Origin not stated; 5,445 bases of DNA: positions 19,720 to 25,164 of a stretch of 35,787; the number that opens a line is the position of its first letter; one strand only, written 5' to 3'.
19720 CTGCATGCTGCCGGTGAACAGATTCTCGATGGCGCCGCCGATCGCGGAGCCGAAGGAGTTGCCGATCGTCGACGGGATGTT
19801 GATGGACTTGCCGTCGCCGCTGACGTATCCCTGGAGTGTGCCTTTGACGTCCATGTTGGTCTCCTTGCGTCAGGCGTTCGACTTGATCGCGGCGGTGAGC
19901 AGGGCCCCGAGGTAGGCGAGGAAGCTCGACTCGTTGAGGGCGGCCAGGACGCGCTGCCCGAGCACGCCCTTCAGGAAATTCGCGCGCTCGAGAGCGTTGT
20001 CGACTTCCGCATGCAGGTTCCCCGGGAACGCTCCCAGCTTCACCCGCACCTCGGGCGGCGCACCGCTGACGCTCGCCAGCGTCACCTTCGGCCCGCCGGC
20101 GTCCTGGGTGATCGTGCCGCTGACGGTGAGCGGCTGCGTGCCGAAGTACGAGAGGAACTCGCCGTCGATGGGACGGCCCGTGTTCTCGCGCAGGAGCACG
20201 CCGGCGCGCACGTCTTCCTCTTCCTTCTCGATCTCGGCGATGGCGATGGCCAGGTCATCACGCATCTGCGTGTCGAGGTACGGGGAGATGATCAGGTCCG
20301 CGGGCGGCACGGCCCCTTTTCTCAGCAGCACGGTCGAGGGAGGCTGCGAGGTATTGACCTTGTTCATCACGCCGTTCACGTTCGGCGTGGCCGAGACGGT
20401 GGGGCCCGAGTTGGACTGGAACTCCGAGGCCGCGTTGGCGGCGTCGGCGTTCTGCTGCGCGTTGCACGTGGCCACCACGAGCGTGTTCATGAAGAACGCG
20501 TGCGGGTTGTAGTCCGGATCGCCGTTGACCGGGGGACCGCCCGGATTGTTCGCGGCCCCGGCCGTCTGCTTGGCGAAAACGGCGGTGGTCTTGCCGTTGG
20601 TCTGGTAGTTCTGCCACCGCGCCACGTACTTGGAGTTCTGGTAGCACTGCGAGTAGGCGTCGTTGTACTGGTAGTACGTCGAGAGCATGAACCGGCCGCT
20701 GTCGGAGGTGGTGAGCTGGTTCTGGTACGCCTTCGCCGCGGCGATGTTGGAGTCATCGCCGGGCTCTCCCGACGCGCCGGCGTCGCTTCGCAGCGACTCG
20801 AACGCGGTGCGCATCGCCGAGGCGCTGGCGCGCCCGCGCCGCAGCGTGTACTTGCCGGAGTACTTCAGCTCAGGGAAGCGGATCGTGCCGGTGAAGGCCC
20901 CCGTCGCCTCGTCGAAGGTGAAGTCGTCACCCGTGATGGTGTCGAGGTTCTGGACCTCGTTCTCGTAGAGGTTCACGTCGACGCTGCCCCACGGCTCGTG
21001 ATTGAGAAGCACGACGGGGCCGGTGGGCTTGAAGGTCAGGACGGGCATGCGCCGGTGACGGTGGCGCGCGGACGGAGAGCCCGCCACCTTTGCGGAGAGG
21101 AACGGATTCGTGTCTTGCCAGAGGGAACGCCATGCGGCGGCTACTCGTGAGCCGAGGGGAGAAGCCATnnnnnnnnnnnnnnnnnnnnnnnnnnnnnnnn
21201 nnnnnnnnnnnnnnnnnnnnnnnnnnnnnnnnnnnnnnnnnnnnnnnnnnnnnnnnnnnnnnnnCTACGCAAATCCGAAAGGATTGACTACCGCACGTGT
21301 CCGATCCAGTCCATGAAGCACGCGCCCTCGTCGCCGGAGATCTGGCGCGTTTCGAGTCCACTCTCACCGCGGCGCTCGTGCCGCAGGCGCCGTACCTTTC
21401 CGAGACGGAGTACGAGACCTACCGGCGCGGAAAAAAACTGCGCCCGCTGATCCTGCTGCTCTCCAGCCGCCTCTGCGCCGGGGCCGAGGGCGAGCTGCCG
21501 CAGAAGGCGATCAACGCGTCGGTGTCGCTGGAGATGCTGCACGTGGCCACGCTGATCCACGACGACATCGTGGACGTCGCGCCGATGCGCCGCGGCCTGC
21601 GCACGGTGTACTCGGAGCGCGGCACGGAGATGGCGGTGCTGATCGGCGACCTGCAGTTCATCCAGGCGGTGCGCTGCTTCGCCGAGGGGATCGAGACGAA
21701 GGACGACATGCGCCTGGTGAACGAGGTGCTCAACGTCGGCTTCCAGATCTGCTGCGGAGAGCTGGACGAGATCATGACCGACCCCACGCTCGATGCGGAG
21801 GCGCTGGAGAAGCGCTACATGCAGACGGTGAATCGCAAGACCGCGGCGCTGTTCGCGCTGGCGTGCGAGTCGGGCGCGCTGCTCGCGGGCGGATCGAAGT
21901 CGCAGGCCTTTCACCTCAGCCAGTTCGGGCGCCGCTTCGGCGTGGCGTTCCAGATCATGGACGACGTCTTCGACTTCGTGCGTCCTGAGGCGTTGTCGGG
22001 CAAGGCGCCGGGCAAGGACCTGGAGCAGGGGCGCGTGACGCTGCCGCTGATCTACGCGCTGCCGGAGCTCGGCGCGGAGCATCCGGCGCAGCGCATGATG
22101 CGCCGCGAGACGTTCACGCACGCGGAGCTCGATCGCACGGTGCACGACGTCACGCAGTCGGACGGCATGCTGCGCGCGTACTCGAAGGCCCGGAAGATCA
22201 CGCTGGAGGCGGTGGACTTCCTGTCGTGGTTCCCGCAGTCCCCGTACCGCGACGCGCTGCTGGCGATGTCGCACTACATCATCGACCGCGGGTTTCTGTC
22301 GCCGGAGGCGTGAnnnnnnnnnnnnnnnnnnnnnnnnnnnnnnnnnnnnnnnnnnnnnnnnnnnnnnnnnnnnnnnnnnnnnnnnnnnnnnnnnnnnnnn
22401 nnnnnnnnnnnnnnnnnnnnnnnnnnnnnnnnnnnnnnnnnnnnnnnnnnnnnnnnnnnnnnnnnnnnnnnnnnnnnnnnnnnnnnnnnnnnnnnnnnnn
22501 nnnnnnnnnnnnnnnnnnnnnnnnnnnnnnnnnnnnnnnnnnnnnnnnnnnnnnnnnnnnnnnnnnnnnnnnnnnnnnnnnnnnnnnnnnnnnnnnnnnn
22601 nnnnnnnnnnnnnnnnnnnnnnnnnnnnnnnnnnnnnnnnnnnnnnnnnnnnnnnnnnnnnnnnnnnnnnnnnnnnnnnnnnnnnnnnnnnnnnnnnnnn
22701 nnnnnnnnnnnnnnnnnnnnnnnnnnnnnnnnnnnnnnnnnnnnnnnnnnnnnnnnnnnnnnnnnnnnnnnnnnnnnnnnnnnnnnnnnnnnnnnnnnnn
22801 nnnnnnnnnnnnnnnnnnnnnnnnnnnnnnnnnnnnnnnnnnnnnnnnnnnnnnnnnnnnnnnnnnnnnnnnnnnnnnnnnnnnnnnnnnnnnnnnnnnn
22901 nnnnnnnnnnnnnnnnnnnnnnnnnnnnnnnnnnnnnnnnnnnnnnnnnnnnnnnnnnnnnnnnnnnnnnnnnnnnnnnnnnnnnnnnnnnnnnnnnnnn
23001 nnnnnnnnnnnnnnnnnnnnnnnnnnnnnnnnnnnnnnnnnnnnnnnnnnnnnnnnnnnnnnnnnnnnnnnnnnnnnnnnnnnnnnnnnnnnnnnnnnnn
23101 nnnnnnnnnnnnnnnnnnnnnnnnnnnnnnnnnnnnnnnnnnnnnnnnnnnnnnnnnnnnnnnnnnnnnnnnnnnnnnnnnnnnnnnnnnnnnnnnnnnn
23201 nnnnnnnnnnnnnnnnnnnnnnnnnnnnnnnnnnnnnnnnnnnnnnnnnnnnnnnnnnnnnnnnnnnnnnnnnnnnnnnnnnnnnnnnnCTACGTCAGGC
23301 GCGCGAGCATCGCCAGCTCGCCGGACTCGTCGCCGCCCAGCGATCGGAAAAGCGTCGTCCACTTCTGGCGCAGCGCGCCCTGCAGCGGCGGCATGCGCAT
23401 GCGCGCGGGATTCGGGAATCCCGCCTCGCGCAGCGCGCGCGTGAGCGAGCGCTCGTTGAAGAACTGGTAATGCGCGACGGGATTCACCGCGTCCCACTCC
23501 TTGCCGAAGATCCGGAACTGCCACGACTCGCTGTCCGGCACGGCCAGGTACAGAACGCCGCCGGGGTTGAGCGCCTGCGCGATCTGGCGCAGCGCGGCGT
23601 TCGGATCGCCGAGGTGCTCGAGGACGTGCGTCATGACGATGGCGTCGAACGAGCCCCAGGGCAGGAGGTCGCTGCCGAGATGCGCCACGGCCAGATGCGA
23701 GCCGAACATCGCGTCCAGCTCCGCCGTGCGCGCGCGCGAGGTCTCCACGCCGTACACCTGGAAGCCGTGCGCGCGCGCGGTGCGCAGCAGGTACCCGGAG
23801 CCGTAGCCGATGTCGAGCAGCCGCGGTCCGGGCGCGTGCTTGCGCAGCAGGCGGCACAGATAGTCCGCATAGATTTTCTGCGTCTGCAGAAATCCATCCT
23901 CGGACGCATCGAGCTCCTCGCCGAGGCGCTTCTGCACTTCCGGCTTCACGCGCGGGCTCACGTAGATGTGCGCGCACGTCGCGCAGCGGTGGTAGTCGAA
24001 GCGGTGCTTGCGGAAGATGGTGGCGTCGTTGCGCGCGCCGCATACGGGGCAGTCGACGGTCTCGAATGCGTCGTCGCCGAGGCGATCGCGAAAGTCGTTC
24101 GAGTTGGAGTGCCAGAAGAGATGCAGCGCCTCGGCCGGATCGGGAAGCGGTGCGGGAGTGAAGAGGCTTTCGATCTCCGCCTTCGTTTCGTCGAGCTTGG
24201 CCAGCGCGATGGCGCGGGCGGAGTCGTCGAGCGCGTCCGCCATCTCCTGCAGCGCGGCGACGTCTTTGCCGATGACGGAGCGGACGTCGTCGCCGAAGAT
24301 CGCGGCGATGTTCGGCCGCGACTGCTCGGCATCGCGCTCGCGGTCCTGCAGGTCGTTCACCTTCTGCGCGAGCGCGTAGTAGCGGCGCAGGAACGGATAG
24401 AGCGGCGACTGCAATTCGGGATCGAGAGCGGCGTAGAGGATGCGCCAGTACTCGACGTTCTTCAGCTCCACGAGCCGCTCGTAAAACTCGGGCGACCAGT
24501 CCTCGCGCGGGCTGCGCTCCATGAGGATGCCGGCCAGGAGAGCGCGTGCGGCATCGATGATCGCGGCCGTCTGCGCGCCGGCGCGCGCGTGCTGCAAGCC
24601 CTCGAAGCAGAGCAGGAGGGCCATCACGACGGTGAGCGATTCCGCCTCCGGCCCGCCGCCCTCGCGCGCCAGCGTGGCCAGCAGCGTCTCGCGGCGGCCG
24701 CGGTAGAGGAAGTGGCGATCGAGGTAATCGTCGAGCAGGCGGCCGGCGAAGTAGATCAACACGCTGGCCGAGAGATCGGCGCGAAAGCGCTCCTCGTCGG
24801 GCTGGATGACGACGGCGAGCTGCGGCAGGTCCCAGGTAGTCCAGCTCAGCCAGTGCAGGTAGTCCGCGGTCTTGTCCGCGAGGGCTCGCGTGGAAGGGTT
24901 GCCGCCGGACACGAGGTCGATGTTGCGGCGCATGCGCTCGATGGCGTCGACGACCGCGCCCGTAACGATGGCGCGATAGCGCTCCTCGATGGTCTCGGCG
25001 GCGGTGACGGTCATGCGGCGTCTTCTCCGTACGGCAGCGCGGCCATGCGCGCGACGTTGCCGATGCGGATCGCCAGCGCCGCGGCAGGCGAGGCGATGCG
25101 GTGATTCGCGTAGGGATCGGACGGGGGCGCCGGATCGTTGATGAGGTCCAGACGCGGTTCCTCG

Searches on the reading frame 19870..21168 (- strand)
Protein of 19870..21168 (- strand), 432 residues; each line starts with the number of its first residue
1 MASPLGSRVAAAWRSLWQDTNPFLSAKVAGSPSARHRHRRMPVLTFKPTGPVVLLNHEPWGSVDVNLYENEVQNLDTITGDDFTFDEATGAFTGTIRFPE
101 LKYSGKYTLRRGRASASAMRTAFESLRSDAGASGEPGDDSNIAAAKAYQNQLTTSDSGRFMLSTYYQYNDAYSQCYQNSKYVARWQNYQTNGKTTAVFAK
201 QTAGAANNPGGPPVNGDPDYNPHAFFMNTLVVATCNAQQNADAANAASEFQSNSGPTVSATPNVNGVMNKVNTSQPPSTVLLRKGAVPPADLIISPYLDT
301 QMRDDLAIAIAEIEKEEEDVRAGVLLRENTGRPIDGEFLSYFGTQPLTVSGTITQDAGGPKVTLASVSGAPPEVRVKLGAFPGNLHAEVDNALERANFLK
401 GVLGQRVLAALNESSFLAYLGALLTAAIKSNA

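Call 3: search_protein_families(library=pfam, proteins=[window:19870-21168:-], max_evalue=1)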
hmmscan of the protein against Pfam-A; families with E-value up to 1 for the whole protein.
window:19870-21168:- (432 aa): 1 family
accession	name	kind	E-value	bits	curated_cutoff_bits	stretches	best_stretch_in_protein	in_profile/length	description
PF06585.17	JHBP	-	0.041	13.5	29.2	1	62-109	74-121/239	Haemolymph juvenile hormone binding protein (JHBP)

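Call 4: search_protein_families(library=ncbifam, proteins=[window:19870-21168:-], max_evalue=1)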
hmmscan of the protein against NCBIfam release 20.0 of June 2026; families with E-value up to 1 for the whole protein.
window:19870-21168:- (432 aa): 0 families

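Call 8: search_solved_structures(query=window:19870-21168:-, max_evalue=10)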
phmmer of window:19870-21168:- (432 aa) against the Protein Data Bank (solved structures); distinct sequences matched with E-value up to 10: 1.
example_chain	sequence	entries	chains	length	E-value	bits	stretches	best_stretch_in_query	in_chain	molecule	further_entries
4yxx_A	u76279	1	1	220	7.3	8.6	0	351-429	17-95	dTor_6x35L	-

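Call 11: find_homologous_proteins(query=window:19870-21168:-)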
Query window:19870-21168:- (432 aa): 22 proteins with E <= 0.001 among 8000 candidates.
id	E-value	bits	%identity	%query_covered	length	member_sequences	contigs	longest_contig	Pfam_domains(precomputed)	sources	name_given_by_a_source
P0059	8.0e-258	873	100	91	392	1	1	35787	-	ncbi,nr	ncbi:MAG TPA: hypothetical protein VM733_09410 [Thermoanaerobaculia bacterium]|nr:hypothetical prote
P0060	3.2e-235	799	82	100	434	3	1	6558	-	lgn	-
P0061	5.7e-232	788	82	100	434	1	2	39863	-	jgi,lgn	jgi:hypothetical protein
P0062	4.0e-225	765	80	100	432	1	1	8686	-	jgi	jgi:hypothetical protein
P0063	6.9e-219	745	78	100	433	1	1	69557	-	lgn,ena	-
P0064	2.6e-184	631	66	100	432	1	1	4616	-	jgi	-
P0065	3.0e-182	624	66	100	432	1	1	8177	-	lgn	-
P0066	2.1e-180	618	66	100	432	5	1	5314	-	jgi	jgi:hypothetical protein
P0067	4.2e-176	604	65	100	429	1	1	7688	-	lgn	-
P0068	3.5e-173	594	64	100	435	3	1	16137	-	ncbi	-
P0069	4.1e-168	578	61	100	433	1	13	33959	-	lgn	-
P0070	3.7e-164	565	62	99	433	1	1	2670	-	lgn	-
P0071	5.1e-160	551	60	99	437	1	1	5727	-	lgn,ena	-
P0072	1.1e-144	500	55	99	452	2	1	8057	-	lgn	-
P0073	1.1e-141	491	54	100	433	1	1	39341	-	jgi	jgi:hypothetical protein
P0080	1.6e-95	339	41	97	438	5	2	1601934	-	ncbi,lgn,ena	-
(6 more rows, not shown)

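Call 32: find_encoding_contigs(protein=P0080, flank=10000, max_places=1)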
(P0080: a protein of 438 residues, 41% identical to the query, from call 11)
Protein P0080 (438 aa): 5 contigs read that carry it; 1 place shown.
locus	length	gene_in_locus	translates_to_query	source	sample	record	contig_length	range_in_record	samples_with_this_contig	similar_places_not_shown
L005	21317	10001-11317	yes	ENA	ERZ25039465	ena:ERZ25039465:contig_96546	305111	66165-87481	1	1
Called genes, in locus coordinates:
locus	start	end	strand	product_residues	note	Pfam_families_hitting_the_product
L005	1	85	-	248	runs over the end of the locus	PF00106:adh_short, PF08659:KR, PF23441:SDR (faint), PF13561:adh_short_C2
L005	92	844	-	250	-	PF00106:adh_short, PF08659:KR, PF13561:adh_short_C2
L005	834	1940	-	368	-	PF13439:Glyco_transf_4, PF13579:Glyco_trans_4_4, PF20706:GT4-conflict, PF00534:Glycos_transf_1, PF13692:Glyco_trans_1_4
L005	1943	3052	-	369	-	PF05721:PhyH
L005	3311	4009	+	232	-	-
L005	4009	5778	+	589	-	-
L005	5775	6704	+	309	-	-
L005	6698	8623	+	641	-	PF13489:Methyltransf_23, PF08241:Methyltransf_11, PF08242:Methyltransf_12, PF13649:Methyltransf_25 (weak)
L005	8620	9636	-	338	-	PF00348:polyprenyl_synt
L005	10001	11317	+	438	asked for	-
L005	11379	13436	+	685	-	-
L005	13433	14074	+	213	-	-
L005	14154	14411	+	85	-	-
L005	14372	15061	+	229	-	-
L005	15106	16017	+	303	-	-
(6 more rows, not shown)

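Call 37: search_solved_structures(query=A3, max_evalue=10)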
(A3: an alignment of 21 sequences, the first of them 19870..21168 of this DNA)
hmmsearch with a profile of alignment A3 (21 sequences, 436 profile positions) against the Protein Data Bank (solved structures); distinct sequences matched with E-value up to 10: 0.

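Call 40: search_protein_families(library=pfam, alignment_id=A3, max_evalue=1)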
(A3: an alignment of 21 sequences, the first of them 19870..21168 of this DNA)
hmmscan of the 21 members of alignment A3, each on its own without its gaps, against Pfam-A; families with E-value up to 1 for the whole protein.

A. member 1, window:19870-21168:- (432 aa): 1 family
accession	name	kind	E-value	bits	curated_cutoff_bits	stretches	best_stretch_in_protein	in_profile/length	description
PF06585.17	JHBP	-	0.041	13.5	29.2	1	62-109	74-121/239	Haemolymph juvenile hormone binding protein (JHBP)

B. families by the number of members that match (of 21 scanned): 8 families
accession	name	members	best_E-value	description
PF06585.17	JHBP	6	0.029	Haemolymph juvenile hormone binding protein (JHBP)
PF02927.20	CelD_N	2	0.076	Cellulase N-terminal ig-like domain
PF13130.11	DUF3952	2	0.089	Domain of unknown function (DUF3952)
PF10698.15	DUF2505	1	0.007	Protein of unknown function (DUF2505)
PF20310.4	HTH_Tnp_2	1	0.082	Transposon related HTH domain protein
PF24436.2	INTS7_N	1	0.12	Integrator complex subunit 7, N-terminal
PF07081.18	DUF1349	1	0.15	Protein of unknown function (DUF1349)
PF05161.18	MOFRL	1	0.42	MOFRL family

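Call 56: predict_structure(alignment_id=A3)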
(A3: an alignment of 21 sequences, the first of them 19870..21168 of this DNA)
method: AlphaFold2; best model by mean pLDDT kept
length: 432 residues; sequences in the alignment: 21
mean_pLDDT: 73.1   pTM: 0.54
mean pLDDT of the five models: 73.1, 72.3, 71.6, 69.7, 63.6
residues with pLDDT >= 90: 46; 70-90: 245; 50-70: 86; < 50: 55
segments of 3 or more residues with pLDDT < 50: 25-31, 33-36, 116-138, 278-297
pLDDT, mean of each block of 10 residues (from residue 1): 69 75 48 50 79 77 85 85 87 91 90 55 42 40 69 72 66 75 83 82 76 74 77 74 64 55 73 60 34 47 76 79 70 84 92 84 91 89 84 86 89 87 81 62
secondary structure, 60 per line:
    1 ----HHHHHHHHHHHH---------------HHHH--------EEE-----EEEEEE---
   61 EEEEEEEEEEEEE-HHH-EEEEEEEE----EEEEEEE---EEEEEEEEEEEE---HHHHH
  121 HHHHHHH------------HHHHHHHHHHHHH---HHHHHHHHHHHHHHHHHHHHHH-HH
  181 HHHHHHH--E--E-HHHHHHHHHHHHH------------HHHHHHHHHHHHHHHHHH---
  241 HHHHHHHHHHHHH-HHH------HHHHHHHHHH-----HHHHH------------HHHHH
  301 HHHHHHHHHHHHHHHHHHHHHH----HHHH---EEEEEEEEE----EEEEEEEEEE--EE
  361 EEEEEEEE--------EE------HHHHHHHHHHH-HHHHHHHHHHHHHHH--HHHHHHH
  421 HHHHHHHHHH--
elements in order: H5-16 H32-35 E44-46 E52-57 E61-73 E79-86 E91-97 E101-112 H116-127 H140-152 H156-177 H179-187 H195-207 H220-237 H241-253 H264-273 H279-283 H296-322 H327-330 E334-342 E347-356 E359-368 H385-395 H397-411 H414-430

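Call 59: fold_search(model_id=the predicted structure, library=pdb)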
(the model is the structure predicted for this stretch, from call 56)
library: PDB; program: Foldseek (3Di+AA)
matches with E <= 10: 136; with E <= 0.001: 0
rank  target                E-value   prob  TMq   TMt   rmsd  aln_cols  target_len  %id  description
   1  1ek9_A                8.2e-03  0.15  0.09  0.09  29.0       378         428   10  2.1A X-RAY STRUCTURE OF TOLC: AN INTEGRAL OUTER MEMBRANE PROTEIN AND EFFLUX PUMP COMPONENT FROM ESCHERICHIA COLI (released 2000-06-28)
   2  2xmn_A                1.0e-02  0.16  0.10  0.10  30.1       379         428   11  High resolution snapshots of defined TolC open states present an iris- like movement of periplasmic entrance helices (released 2011-01-26)
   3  9ink_A                1.1e-02  0.98  0.24  0.38  12.1       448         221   10  Crystal structure of beta-carotene-binding protein (BBP) from Schistocerca gregaria complexed with beta-carotene (released 2024-09-18)
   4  9ink_B                2.3e-02  0.94  0.23  0.37  12.5       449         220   10  Crystal structure of beta-carotene-binding protein (BBP) from Schistocerca gregaria complexed with beta-carotene (released 2024-09-18)
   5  2wmz_A                5.1e-02  0.11  0.10  0.10  30.6       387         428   10  Structure of a mutated TolC (released 2011-01-26)
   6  2rqf_MODEL_1_A        6.9e-02  0.93  0.24  0.39   9.4       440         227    6  Solution structure of juvenile hormone binding protein from silkworm in complex with JH III (released 2010-05-05)
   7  3aos_A                1.2e-01  0.87  0.20  0.35  11.3       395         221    5  Crystal structure of juvenile hormone binding protein from silkworm in complex with JH II (released 2011-10-12)
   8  2rck_B                1.3e-01  0.85  0.14  0.26   7.4       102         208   15  Crystal structure of juvenile hormone binding protein from Galleria mellonella hemolymph (released 2008-03-04)
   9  3aos_B                1.3e-01  0.80  0.22  0.38  11.4       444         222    6  Crystal structure of juvenile hormone binding protein from silkworm in complex with JH II (released 2011-10-12)
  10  3a1z_C                1.4e-01  0.91  0.21  0.39  10.8       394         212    6  Crystal structure of juvenile hormone binding protein from silkworm (released 2010-04-28)
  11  2rck_A                1.7e-01  0.82  0.14  0.24   7.3       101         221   15  Crystal structure of juvenile hormone binding protein from Galleria mellonella hemolymph (released 2008-03-04)
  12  9j3d_A                2.2e-01  0.04  0.08  0.08  27.3       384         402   11  Cryo-EM structure of TMexCD1-TOprJ1 (released 2025-08-13)
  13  3a1z_D                3.2e-01  0.82  0.25  0.45  10.7       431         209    6  Crystal structure of juvenile hormone binding protein from silkworm (released 2010-04-28)
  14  6baq_B                3.9e-01  0.33  0.14  0.24   6.5        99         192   16  Mus musculus BPIFA1 (released 2018-05-09)
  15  9hae_A                4.1e-01  0.23  0.13  0.24   7.5       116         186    7  Dust mite allergen Der f 7 with computationally designed DerF7_b2 binder (released 2024-12-18)
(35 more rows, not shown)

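Call 92: search_protein_families(library=phrogs, proteins=[window:19870-21168:-], max_evalue=0.1)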
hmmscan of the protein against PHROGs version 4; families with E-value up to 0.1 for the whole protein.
window:19870-21168:- (432 aa): 0 families

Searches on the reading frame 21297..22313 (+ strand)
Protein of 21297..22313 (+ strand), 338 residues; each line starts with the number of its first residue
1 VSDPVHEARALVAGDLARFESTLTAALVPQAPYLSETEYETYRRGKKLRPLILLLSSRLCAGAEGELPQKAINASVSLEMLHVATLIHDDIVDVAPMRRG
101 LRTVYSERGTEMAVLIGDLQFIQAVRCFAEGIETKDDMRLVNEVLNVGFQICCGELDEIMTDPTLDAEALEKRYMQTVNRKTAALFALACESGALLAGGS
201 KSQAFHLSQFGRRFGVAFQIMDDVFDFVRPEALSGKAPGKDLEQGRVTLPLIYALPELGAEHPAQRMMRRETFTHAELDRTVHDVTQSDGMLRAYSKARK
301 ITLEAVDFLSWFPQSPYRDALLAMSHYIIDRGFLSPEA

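Call 28: search_protein_families(library=pfam, proteins=[window:21297-22313:+], max_evalue=0.001)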
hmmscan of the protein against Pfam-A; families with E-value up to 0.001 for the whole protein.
window:21297-22313:+ (338 aa): 1 family
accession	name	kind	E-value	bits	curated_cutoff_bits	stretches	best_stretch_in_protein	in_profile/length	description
PF00348.22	polyprenyl_synt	-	6.6e-56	189.7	27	1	38-276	9-242/251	Polyprenyl synthetase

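Call 87: search_protein_families(library=ncbifam, proteins=[window:21297-22313:+], max_evalue=0.001)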
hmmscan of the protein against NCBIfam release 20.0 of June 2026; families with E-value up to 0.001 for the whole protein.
window:21297-22313:+ (338 aa): 16 families
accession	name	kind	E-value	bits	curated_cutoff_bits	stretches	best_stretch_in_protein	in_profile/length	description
TIGR02748.1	GerC3_HepT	equivalog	1.1e-54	185.8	456.55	1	11-332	8-318/319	heptaprenyl diphosphate synthase component II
TIGR02749.1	prenyl_cyano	equivalog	7.5e-52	176.3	383.2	1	9-331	7-320/322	solanesyl diphosphate synthase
NF041169.1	f2_encap_cargo4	exception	4.5e-50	170.8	450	1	7-331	7-332/334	family 2 encapsulin nanocompartment cargo protein polyprenyl transferase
NF040698.1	IdsA_Meth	equivalog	1.5e-47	162.4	468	1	37-331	34-326/328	short chain isoprenyl diphosphate synthase IdsA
NF045628.1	HxpDPsynlarge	equivalog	5.5e-42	143.9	500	1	44-331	34-309/311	hexaprenyl-diphosphate synthase large subunit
NF008140.0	PRK10888.1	equivalog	3.8e-41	141.4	412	1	11-331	9-321/323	octaprenyl diphosphate synthase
NF042417.1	NPPPS_Mycobact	equivalog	4.5e-41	141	600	1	15-331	25-333/335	nonaprenyl/(2E,6E)-farnesyl/geranylgeranyl diphosphat synthase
NF041003.1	GGPP_syn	equivalog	1.1e-40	139.7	500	1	39-331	34-324/326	geranylgeranyl diphosphate synthase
NF045549.1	GGPPsyn_IdsB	equivalog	4.9e-35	121.2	475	1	44-331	64-344/346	geranylgeranyl diphosphate synthase IdsB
NF040789.2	gerfarn_diphsyn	equivalog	1.9e-30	106.2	560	1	44-333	45-345/345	geranylfarnesyl diphosphate synthase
NF045485.1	FPPsyn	subfamily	6.5e-30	104.3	275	1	38-257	30-250/288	farnesyl diphosphate synthase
NF040627.1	GFPS_Meth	equivalog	1.5e-29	103.3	600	1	43-236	38-217/285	geranylfarnesyl diphosphate synthase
NF045685.1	GGPPSynCrtE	equivalog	6.2e-29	101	460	1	36-267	33-263/293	geranylgeranyl diphosphate synthase CrtE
NF007877.0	PRK10581.1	equivalog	2.5e-19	69.5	321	1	30-257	29-258/299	(2E,6E)-farnesyl diphosphate synthase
NF042416.1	GFPPS_Mycobact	equivalog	4.2e-18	65.5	600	1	41-287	38-299/350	bifunctional (2E,6E)-farnesyl/geranyl diphosphate synthase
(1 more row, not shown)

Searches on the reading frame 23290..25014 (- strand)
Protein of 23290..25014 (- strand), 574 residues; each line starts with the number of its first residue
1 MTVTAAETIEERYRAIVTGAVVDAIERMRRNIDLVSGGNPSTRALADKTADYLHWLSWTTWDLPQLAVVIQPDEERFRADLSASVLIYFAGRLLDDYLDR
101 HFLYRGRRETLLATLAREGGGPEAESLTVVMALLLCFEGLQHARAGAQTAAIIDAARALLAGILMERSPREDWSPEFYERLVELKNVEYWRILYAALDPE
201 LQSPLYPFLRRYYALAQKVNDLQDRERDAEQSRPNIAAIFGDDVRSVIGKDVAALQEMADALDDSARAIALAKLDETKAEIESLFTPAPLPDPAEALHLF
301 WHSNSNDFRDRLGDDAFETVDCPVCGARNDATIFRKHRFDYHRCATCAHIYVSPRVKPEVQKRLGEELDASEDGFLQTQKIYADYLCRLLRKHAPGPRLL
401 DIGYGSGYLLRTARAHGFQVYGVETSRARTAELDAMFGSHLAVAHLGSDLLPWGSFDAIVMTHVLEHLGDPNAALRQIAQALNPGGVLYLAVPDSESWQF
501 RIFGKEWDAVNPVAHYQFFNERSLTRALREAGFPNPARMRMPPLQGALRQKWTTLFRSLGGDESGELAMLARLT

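Call 87: search_protein_families(library=ncbifam, proteins=[window:23290-25014:-], max_evalue=0.001)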
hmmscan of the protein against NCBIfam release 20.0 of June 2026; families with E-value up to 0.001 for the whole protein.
window:23290-25014:- (574 aa): 10 families
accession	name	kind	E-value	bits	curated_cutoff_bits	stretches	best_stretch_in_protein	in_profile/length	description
NF045667.1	MTase_DVU1556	equivalog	1.1e-10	41.3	155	1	388-491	19-120/213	DVU_1556 family methyltransferase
TIGR01983.1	UbiG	equivalog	7.9e-10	38.4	102.95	1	393-506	47-169/228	bifunctional 2-polyprenyl-6-hydroxyphenol methylase/3-demethylubiquinol 3-O-methyltransferase UbiG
NF040703.1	cyclopro_CfaB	exception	1.3e-08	34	650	1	371-488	136-261/393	C17 cyclopropane fatty acid synthase CfaB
NF043040.1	corrin_prot_MT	hypoth_equivalog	1.5e-08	34.3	180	1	391-491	36-148/216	corrinoid protein-associated methyltransferase CpaM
TIGR02072.1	BioC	equivalog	1.2e-06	28.5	184.95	1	378-527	15-166/244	malonyl-ACP O-methyltransferase BioC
TIGR04345.1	ovoA_Cterm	equivalog_domain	5.4e-06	26.1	170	1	455-495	134-174/242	putative 4-mercaptohistidine N1-methyltransferase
NF008686.0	PRK11705.1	equivalog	6.7e-05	22.1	400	1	379-490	152-265/383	cyclopropane fatty acyl phospholipid synthase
NF011650.0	PRK15068.1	equivalog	7.8e-05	21.7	209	1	397-490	124-225/324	tRNA 5-methoxyuridine(34)/uridine 5-oxyacetic acid(34) synthase CmoB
TIGR00452.1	TIGR00452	equivalog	0.00015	20.7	275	1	398-490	120-219/316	tRNA 5-methoxyuridine(34)/uridine 5-oxyacetic acid(34) synthase CmoB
TIGR02081.1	metW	equivalog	0.00097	18.7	189.5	0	394-479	12-99/194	methionine biosynthesis protein MetW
